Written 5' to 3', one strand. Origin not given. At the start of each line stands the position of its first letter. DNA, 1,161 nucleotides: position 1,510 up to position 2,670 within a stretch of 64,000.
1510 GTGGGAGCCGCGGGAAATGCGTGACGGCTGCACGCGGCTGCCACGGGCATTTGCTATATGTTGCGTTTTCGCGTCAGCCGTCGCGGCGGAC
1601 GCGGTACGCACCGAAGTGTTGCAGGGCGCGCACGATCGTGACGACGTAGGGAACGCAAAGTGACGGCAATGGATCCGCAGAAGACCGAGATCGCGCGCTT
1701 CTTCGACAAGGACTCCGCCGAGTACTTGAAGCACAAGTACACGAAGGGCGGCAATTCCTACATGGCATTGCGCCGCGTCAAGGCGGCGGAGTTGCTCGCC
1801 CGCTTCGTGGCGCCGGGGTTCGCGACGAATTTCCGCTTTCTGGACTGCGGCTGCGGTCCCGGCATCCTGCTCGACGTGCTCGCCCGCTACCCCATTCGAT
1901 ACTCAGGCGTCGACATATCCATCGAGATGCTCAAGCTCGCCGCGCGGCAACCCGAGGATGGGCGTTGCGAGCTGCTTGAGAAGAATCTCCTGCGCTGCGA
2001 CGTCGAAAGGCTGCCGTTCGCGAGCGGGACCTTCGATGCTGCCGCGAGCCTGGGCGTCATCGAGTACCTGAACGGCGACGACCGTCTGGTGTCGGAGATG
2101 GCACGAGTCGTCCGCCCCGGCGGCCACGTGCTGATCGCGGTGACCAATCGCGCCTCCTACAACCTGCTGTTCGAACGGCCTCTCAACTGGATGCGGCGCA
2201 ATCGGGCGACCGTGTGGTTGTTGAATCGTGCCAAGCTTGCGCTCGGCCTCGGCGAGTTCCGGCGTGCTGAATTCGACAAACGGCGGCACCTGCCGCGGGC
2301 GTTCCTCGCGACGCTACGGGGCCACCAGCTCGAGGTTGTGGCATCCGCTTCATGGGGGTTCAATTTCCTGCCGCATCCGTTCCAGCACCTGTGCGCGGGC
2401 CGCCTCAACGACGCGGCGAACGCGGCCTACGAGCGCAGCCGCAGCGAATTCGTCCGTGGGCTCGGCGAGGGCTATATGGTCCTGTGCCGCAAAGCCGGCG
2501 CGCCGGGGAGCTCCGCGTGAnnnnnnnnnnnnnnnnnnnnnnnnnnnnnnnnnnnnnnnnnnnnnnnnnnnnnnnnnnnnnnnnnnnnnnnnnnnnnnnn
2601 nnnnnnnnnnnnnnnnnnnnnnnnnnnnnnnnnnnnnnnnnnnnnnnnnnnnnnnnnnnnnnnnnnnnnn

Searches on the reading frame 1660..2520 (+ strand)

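Call 54: search_protein_families(library=pfam, proteins=[window:1660-2520:+], max_evalue=0.00001)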
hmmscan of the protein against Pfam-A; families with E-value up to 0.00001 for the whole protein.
window:1660-2520:+ (286 aa): 6 families
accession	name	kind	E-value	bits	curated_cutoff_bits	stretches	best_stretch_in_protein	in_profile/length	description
PF08241.18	Methyltransf_11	-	7.9e-21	75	21.2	1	61-159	1-95/95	Methyltransferase domain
PF13649.12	Methyltransf_25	-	2.2e-18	67.1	27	1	61-155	2-97/97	Methyltransferase domain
PF13489.12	Methyltransf_23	-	1e-13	51.8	27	1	38-193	5-150/164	Methyltransferase domain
PF08242.18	Methyltransf_12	-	5.2e-13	50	30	1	61-157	1-98/98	Methyltransferase domain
PF13847.12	Methyltransf_31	-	9.3e-11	42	27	1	58-163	5-113/145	Methyltransferase domain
PF01209.24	Ubie_methyltran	-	2.2e-07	30.9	20.1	1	59-168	50-160/233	ubiE/COQ5 methyltransferase family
